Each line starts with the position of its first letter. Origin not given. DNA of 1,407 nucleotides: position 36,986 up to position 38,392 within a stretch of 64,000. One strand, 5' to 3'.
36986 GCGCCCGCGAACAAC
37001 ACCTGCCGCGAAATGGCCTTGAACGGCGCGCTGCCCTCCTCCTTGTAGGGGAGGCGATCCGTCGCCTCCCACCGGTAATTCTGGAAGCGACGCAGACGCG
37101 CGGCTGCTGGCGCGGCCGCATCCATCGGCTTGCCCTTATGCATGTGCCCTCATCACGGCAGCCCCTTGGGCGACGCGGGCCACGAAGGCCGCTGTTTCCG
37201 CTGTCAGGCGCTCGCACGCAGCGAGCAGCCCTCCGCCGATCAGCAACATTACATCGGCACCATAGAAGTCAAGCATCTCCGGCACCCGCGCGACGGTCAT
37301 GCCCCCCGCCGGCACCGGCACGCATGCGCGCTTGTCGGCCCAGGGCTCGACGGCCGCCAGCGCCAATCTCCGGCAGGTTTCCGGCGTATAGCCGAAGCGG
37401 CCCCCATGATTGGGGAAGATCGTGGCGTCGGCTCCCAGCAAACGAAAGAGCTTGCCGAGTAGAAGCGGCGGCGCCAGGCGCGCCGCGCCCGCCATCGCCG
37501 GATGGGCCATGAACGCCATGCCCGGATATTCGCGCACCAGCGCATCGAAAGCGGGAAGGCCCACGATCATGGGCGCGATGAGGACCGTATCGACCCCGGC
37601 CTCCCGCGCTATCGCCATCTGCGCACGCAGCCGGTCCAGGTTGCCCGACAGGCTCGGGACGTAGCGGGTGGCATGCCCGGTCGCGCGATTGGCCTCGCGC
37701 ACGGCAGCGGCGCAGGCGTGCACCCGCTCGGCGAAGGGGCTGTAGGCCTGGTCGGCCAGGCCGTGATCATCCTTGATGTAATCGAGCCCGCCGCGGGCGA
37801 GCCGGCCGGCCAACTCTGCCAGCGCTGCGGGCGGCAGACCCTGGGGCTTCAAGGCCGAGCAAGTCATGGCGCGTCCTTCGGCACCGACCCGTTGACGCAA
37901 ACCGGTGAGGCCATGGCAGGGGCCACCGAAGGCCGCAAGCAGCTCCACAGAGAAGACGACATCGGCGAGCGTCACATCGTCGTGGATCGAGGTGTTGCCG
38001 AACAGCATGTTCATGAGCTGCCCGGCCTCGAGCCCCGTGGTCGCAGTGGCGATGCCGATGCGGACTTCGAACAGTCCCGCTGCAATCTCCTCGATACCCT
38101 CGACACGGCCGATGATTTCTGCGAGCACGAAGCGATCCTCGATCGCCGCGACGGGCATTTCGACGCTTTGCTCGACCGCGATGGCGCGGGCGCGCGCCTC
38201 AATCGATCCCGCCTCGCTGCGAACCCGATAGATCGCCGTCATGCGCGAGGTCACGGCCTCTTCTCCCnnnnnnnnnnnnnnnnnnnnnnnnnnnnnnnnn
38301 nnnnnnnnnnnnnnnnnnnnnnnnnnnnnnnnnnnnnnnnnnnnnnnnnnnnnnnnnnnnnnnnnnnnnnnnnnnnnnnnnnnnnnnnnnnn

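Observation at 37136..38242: RLP with a non-canonical metal-ligand motif (KDDH instead of KDDE) and a short N-terminal domain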

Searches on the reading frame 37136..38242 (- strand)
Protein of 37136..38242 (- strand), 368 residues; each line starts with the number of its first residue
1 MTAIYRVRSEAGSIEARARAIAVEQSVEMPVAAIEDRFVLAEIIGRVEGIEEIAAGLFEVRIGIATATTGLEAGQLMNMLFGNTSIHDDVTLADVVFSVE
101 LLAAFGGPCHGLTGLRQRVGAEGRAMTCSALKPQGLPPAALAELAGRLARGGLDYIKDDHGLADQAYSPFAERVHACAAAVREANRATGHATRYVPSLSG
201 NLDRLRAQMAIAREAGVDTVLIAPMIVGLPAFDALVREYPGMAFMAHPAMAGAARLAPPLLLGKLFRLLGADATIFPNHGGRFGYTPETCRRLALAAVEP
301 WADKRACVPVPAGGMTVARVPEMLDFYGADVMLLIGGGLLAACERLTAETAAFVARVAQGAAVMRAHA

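Call 3: search_protein_families(library=pfam, proteins=[window:37136-38242:-], max_evalue=0.01)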
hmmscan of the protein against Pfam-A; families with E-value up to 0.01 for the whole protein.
window:37136-38242:- (368 aa): 1 family
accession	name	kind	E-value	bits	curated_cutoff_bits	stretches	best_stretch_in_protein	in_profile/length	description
PF00016.26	RuBisCO_large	-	1.6e-23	83.9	30.1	1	113-361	3-275/299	Ribulose bisphosphate carboxylase large chain, catalytic domain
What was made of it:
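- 37136..38254 (-): RLP gene (DeepYkr-type form IV RuBisCO-like protein). It is 372 aa if it starts at GTG 38254 and 368 aa from ATG 38242. Pfam RuBisCO_large E 1.6e-23 (call 3).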

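Call 4: search_protein_families(library=ncbifam, proteins=[window:37136-38242:-], max_evalue=0.01)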
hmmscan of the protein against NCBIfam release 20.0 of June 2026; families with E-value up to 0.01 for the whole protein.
window:37136-38242:- (368 aa): 6 families
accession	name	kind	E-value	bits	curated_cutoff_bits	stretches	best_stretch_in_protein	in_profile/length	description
NF007095.0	PRK09549.1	equivalog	4.5e-47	160.5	409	1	2-358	5-376/407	2,3-diketo-5-methylthiopentyl-1-phosphate enolase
TIGR03332.1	salvage_mtnW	equivalog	1.3e-33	116.3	513.6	1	75-355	90-378/407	2,3-diketo-5-methylthiopentyl-1-phosphate enolase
NF003252.0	PRK04208.1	subfamily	6.4e-33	114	438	2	3-272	31-317/468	ribulose-bisphosphate carboxylase large subunit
TIGR03326.1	rubisco_III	equivalog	4.6e-31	108.1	497.45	1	3-349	16-392/426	type III ribulose-bisphosphate carboxylase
NF042437.1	OxoIsoapPDcar_OiaX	equivalog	7.9e-18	64.5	700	1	72-348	88-376/412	3-oxo-isoapionate-4-phosphate decarboxylase OiaX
NF010002.0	PRK13475.1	equivalog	1.2e-13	50.5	489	1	81-348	109-405/459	ribulose-bisphosphate carboxylase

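Call 5: search_solved_structures(query=window:37136-38242:-, max_evalue=0.001, show_alignments=4)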
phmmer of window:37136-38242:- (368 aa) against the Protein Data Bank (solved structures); distinct sequences matched with E-value up to 0.001: 99 (the best 60 are shown).
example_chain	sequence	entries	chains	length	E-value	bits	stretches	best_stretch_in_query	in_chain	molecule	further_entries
3qfw_A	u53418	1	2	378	1.2e-126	425.8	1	2-359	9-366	Ribulose-1,5-bisphosphate carboxylase/oxygenase large subunit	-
4nas_A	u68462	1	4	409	1.8e-34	122.6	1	2-339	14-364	Ribulose-bisphosphate carboxylase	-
2oek_A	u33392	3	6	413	2.1e-34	122.4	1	60-342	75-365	2,3-diketo-5-methylthiopentyl-1-phosphate enolase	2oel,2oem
2oej_A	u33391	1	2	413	1.7e-33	119.4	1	60-340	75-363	2,3-diketo-5-methylthiopentyl-1-phosphate enolase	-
3fk4_A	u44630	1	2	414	2.3e-29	105.8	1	75-339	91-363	RuBisCO-like protein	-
2qyg_A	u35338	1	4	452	4.2e-28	101.7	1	90-328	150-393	Ribulose bisphosphate carboxylase-like protein 2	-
2zvi_A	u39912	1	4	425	5.4e-26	94.7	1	46-339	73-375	2,3-diketo-5-methylthiopentyl-1-phosphate enolase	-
1tel_A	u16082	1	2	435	8.1e-26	94.2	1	90-319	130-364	ribulose bisphosphate carboxylase, large subunit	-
1ykw_A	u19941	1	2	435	1.1e-25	93.8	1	90-319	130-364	RuBisCO-like protein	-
2cwx_A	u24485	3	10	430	9e-24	87.5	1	81-342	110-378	Ribulose bisphosphate carboxylase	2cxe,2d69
6hun_A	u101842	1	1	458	6.6e-20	74.7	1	74-345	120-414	Ribulose bisphosphate carboxylase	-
25hn_A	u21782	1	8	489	4.8e-19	71.9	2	77-251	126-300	Ribulose bisphosphate carboxylase large chain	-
3a13_A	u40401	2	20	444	1.2e-18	70.6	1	3-344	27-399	Ribulose bisphosphate carboxylase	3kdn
3kdo_A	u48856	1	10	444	1.2e-18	70.6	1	3-274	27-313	Ribulose bisphosphate carboxylase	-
1geh_A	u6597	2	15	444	1.2e-18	70.5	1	3-274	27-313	RIBULOSE-1,5-BISPHOSPHATE CARBOXYLASE/OXYGENASE | Ribulose bisphosphate carboxylase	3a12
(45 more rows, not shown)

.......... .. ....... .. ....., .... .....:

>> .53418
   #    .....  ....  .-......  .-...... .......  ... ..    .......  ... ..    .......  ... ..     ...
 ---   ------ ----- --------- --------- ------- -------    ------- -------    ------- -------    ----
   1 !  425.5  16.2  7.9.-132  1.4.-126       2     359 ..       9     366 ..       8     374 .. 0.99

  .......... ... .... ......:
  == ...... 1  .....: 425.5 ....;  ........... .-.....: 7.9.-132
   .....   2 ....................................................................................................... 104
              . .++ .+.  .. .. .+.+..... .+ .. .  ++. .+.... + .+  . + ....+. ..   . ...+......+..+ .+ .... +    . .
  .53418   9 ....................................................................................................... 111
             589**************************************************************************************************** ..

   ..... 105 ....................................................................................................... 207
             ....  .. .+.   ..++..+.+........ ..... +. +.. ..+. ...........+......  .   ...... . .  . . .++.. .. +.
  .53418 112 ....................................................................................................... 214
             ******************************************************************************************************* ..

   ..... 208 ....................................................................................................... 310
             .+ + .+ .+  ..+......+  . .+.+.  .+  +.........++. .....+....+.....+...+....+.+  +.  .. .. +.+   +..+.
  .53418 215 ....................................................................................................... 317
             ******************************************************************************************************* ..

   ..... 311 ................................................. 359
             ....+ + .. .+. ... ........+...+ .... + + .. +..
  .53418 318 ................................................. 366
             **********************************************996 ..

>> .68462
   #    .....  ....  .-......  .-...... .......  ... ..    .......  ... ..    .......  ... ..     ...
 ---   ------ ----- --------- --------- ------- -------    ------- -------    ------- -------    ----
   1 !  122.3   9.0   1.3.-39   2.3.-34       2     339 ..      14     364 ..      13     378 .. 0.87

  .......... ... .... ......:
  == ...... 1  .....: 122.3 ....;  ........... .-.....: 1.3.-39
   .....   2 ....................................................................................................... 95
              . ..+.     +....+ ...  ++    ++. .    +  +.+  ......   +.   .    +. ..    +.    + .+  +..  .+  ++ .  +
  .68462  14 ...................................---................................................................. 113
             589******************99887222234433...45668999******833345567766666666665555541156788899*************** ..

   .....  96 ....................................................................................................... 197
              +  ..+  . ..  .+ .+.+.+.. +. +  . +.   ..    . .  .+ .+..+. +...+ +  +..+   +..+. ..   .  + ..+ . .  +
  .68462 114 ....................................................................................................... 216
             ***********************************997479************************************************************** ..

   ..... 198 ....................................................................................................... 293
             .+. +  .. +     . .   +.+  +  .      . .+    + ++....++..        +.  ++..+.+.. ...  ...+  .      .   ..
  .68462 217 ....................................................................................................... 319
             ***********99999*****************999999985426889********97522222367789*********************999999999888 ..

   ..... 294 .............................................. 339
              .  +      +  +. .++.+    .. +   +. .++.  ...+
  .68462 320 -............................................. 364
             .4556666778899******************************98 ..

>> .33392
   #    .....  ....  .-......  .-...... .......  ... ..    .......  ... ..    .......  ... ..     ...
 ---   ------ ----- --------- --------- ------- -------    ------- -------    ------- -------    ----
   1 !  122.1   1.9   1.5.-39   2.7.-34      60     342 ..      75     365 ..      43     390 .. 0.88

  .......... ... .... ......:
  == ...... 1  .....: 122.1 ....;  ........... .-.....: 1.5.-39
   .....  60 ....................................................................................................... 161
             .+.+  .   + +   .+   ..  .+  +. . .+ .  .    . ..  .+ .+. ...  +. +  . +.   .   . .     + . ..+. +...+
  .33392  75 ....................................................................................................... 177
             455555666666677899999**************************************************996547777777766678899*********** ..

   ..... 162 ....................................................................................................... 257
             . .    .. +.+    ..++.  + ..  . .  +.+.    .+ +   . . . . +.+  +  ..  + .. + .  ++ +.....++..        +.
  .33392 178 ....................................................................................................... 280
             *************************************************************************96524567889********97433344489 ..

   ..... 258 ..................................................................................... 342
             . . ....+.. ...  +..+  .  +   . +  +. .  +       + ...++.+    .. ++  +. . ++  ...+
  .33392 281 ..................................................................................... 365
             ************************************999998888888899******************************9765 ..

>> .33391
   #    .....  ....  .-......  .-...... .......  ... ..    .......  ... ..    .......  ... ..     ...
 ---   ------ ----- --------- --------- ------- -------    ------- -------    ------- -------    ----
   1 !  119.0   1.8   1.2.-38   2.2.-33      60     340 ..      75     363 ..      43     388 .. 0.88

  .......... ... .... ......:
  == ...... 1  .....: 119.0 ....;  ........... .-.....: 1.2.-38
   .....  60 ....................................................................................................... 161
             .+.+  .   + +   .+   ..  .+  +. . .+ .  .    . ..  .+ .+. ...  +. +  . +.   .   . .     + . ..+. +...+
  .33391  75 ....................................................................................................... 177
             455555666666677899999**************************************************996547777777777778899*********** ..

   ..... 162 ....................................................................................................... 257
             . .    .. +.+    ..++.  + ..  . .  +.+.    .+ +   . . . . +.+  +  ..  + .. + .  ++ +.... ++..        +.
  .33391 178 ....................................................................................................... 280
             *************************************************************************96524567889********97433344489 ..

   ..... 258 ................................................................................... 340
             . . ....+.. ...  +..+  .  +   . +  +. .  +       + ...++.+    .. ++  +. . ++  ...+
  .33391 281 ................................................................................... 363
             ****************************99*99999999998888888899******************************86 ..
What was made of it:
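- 37136..38254 (-): PDB 3QFW E 1.2e-126 (call 5).
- On DeepYkr RLP (MTRu-1P 1,3-isomerase): 3QFW (R. palustris RLP) scores 425.8 bits; the next hits are 122.6 bits (MtnW types) and 101.7 bits (rlp2, 2QYG) (call 5). The same motifs appear in the 3QFW alignment (call 5).
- The crystallised 3QFW chain is 378 residues long (call 5).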

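Call 6: find_homologous_proteins(query=window:37136-38242:-, max_evalue=1e-10)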
Query window:37136-38242:- (368 aa): 6226 proteins with E <= 1e-10 among 8000 candidates; the best 120 are listed.
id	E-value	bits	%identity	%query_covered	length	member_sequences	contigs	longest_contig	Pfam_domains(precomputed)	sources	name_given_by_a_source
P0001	8.9e-233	790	100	100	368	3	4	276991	PF00016.27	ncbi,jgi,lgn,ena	-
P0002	1.7e-179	614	79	98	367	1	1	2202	PF00016.27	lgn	-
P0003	3.2e-176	604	79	98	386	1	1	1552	PF00016.27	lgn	-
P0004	6.0e-174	596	78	98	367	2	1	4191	PF00016.27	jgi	jgi:S-methyl-5-thioribulose 1-phosphate isomerase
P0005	2.5e-173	594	78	98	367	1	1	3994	PF00016.27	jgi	jgi:ribulose-bisphosphate carboxylase large chain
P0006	7.3e-172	589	77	98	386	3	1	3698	PF00016.27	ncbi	-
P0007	3.3e-171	587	77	98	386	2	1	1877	PF00016.27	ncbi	-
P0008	2.1e-170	584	76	98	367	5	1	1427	PF00016.27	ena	-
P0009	8.9e-170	582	77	98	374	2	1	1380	PF00016.27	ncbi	-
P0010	1.3e-169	582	74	98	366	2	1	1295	PF00016.27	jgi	jgi:ribulose-bisphosphate carboxylase large chain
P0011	5.3e-169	580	76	98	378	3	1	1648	PF00016.27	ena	-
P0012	6.7e-169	580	76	98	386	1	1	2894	PF00016.27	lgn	-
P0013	3.0e-168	577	75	98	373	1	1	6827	PF00016.27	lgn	-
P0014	4.8e-167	573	76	95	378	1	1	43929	PF00016.27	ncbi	-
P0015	1.1e-166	572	75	98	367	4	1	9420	PF00016.27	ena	-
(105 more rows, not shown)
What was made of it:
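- A 78%-identical homologue is already annotated by JGI as 'S-methyl-5-thioribulose 1-phosphate isomerase' (call 6).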

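Call 11: find_encoding_contigs(protein=window:37136-38242:-, flank=8000, max_places=4)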
Protein window:37136-38242:- (368 aa): 13 contigs read that carry it; 4 places shown.
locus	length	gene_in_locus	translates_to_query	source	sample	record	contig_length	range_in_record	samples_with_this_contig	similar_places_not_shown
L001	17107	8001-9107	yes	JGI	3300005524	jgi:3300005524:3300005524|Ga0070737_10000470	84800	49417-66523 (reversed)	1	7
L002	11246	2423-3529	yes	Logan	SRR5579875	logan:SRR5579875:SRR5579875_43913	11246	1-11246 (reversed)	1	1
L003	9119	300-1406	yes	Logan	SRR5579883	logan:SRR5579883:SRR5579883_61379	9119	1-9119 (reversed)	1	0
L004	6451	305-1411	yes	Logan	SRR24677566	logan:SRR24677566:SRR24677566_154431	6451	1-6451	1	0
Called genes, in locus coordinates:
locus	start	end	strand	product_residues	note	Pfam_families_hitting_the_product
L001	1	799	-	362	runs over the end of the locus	PF01370:Epimerase, PF16363:GDP_Man_Dehyd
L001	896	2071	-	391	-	PF20706:GT4-conflict (faint), PF00534:Glycos_transf_1, PF13692:Glyco_trans_1_4, PF13524:Glyco_trans_1_2 (weak)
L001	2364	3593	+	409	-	-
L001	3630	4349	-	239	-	PF01569:PAP2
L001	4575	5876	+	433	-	PF07690:MFS_1, PF23262:NFD4_C (weak), PF07690:MFS_1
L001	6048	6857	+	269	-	PF03692:CxxCxxCC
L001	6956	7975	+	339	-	PF01259:SAICAR_synt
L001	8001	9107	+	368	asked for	PF00016:RuBisCO_large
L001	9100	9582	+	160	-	PF07883:Cupin_2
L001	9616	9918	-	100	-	-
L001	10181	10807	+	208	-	PF05494:MlaC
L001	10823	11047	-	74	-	PF13773:DUF4170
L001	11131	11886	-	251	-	PF00392:GntR, PF13545:HTH_Crp_2 (faint), PF07729:FCD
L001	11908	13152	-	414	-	PF07221:GlcNAc_2-epim, PF03663:Glyco_hydro_76 (faint)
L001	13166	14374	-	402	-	PF02746:MR_MLE_N, PF13378:MR_MLE_C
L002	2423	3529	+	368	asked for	PF00016:RuBisCO_large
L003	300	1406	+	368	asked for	PF00016:RuBisCO_large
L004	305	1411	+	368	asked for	PF00016:RuBisCO_large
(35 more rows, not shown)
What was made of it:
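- An identical 368-aa protein is called on 13 independent contigs (calls 6, 11).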

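Call 17: find_related_loci(query=A1, collection=genome_contigs, flank=6000)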
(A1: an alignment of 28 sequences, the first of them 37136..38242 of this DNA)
Query A1 (368 aa) in genome_contigs; peptide patterns used: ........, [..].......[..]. (x = any residue, [..] = any of these).
600 stretches matched a pattern (row limit reached: there are more); 573 encode a relative of the query (tblastn E <= 1e-3); the best 80 are kept; 80 distinct loci.
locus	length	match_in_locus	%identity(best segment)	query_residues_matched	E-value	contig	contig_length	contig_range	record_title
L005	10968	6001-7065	70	1-357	3e-163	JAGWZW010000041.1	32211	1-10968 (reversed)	MAG: Alphaproteobacteria bacterium isolate REEB62 contig-150_1650, whole genome shotgun sequence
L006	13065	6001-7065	71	1-359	6e-163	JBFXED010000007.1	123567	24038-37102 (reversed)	MAG: Alphaproteobacteria bacterium isolate CA_2019_TPIn_108 NODE_531_length_123567_cov_7.021508_TPIn, whole genome shotg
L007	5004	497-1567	71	1-357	8e-164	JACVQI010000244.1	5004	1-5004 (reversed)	MAG: Gammaproteobacteria bacterium isolate B4_bin.12 scaffold_14336, whole genome shotgun sequence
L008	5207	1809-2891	73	1-361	2e-160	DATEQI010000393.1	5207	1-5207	MAG TPA_asm: Alphaproteobacteria bacterium isolate SMAG_U9043 k141_1103087, whole genome shotgun sequence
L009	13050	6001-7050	72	1-354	8e-157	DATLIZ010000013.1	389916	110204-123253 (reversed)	MAG TPA_asm: Aliidongia sp. isolate SMAG_U13682 k141_48120, whole genome shotgun sequence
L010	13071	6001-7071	73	3-359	1e-156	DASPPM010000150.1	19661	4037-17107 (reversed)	MAG TPA_asm: Alphaproteobacteria bacterium isolate SMAG_U12173 k141_39642, whole genome shotgun sequence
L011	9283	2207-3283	69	1-359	2e-156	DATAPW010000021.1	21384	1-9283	MAG TPA_asm: Acetobacteraceae bacterium isolate SMAG_U5451 k141_120436, whole genome shotgun sequence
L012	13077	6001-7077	70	1-359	3e-155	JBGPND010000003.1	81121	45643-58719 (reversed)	MAG: Acetobacteraceae bacterium isolate OBJ_0618_7090110_222 k141_2470814_length_81121_cov_54.7644, whole genome shotgun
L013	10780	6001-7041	73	3-349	2e-155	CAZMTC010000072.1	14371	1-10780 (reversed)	MAG TPA_asm: uncultured Alphaproteobacteria bacterium isolate SRP141376_co4_250 genome assembly, contig: NODE_7152_lengt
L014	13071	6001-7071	69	1-357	5e-155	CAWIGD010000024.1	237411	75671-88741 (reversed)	MAG: uncultured Alphaproteobacteria bacterium isolate MFD00392.bin.2.84 genome assembly, contig: contig_24941, whole gen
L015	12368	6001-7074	67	5-362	8e-155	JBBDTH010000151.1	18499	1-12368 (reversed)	MAG: Rhodospirillales bacterium isolate LejiaC_61_12 Lejia_C_6990_length_18499_cov_6, whole genome shotgun sequence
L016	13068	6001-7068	67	1-357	8e-153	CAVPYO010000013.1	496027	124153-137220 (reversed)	MAG: uncultured Alphaproteobacteria bacterium isolate MFD02138.bin.1.87 genome assembly, contig: contig_18397, whole gen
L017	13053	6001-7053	68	1-359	3e-152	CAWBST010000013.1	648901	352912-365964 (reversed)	MAG: uncultured Alphaproteobacteria bacterium isolate MFD00822.bin.1.197 genome assembly, contig: contig_33939, whole ge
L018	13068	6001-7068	69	1-357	1e-152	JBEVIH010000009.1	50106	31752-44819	MAG: Xanthobacteraceae bacterium isolate T2R6BO_autometa_bin_0012 T2R6BO_autometa_bin_0012_k133_1960758, whole genome sh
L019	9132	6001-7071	68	1-361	3e-152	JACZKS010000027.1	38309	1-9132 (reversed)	MAG: Rhodospirillales bacterium isolate MAG51 rhodospirillaceae_1_contig_163528, whole genome shotgun sequence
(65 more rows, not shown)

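Call 25: search_dna_similar(query=window:37136-38242:-, collection=plasmids, mode=protein, max_rows=30, rows=spread)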
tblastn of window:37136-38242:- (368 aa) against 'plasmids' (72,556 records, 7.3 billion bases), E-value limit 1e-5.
Records with a match: 27; places in all: 27; records where one place covers at least 80% of the query: 24.
Best place of each record, by identity: <60% 27.
By first word of the organism name: Ensifer 8; Rhizobium 5; Shinella 3; Vibrio 2; Terrarubrum 1; Agrobacterium 1; arsenite-oxidising 1; Brucella 1; Pararhizobium 1; Mariluticola 1; and 3 more.
By predicted mobility (MOB-suite, as given by PLSDB): non-mobilizable 20; conjugative 5; mobilizable 2.
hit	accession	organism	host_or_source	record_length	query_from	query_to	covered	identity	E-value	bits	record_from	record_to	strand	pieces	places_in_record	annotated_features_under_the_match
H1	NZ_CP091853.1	Terrarubrum flagellatum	cell culture,forest soil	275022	1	340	92%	53.1%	1e-71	249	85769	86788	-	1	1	RuBisCO large subunit C-terminal-like domain-containing protein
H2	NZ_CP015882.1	Ensifer adhaerens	silty clay loam soil (pH 6.1)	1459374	1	348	95%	39.6%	4e-36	146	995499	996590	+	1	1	none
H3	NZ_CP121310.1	Ensifer adhaerens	bacterial colony,soil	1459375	1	348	95%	39.6%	4e-36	146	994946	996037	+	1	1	none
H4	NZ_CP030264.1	Ensifer adhaerens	Zea mays,whole organism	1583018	1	348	95%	39.6%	4e-36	146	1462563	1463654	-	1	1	none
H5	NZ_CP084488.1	Ensifer adhaerens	cellculture,soil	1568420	1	348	95%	39.6%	4e-36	146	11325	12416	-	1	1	none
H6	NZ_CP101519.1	Ensifer adhaerens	cell cuture,rhizosphere soil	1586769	1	348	95%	39.4%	2e-35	145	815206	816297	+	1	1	none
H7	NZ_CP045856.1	Agrobacterium sp. MA01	cell culture,Microcystis culture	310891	1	346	94%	39.6%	2e-34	141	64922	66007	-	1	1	RuBisCO large subunit C-terminal-like domain-containing protein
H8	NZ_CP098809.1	Ensifer adhaerens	whole organism,soil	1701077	1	348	95%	39.3%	4e-36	147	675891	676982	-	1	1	none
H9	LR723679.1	arsenite-oxidising bacterium NT-25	moist arsenopyrite (FeAsS)-containing ...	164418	1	346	94%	39.2%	1e-35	145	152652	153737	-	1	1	transcriptional regulator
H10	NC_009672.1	Brucella anthropi ATCC 49188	-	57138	1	350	95%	38.5%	8e-36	145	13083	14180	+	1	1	RuBisCO large subunit C-terminal-like domain-containing protein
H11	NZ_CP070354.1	Ensifer sp. PDNC004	cell culture,Plastic debris in ...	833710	21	348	89%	39.9%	1e-34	142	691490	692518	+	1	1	RuBisCO large subunit C-terminal-like domain-containing protein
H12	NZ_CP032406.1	Rhizobium rosettiformans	Isolation,ex cyanobacteria field sample ...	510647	15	346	90%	39.3%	3e-34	141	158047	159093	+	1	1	RuBisCO large subunit C-terminal-like domain-containing protein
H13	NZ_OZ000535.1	Shinella sp. WSC3-e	-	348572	21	346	89%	39.9%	3e-31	132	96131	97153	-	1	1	RuBisCO large subunit C-terminal-like domain-containing protein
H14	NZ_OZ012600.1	Shinella sp. WSD5-1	-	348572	21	346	89%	39.9%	3e-31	132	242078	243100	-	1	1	RuBisCO large subunit C-terminal-like domain-containing protein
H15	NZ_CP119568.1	Pararhizobium qamdonense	cell culture,soil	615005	11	346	91%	37.8%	5e-33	137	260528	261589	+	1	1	RuBisCO large subunit C-terminal-like domain-containing protein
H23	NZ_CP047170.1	Ponticoccus alexandrii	surface sea water,shallow sea, symbosis ...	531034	26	348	88%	33.7%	8e-28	122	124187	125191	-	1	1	RuBisCO large subunit C-terminal-like domain-containing protein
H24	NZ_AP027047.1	Vibrio nigripulchritudo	Penaeus vannamei,cell ...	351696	3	349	94%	27.9%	1e-14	83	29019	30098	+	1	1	RuBisCO large subunit C-terminal-like domain-containing protein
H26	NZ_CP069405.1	Priestia megaterium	Homo sapiens,Pure culture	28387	60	339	76%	29.5%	5e-13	78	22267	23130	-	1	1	mtnW: 2,3-diketo-5-methylthiopentyl-1-phosphate enolase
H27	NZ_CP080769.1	Cupriavidus pinatubonensis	genomic assembly,soil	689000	60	239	49%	30.4%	4e-7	59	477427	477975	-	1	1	ribulose-bisphosphate carboxylase large subunit family protein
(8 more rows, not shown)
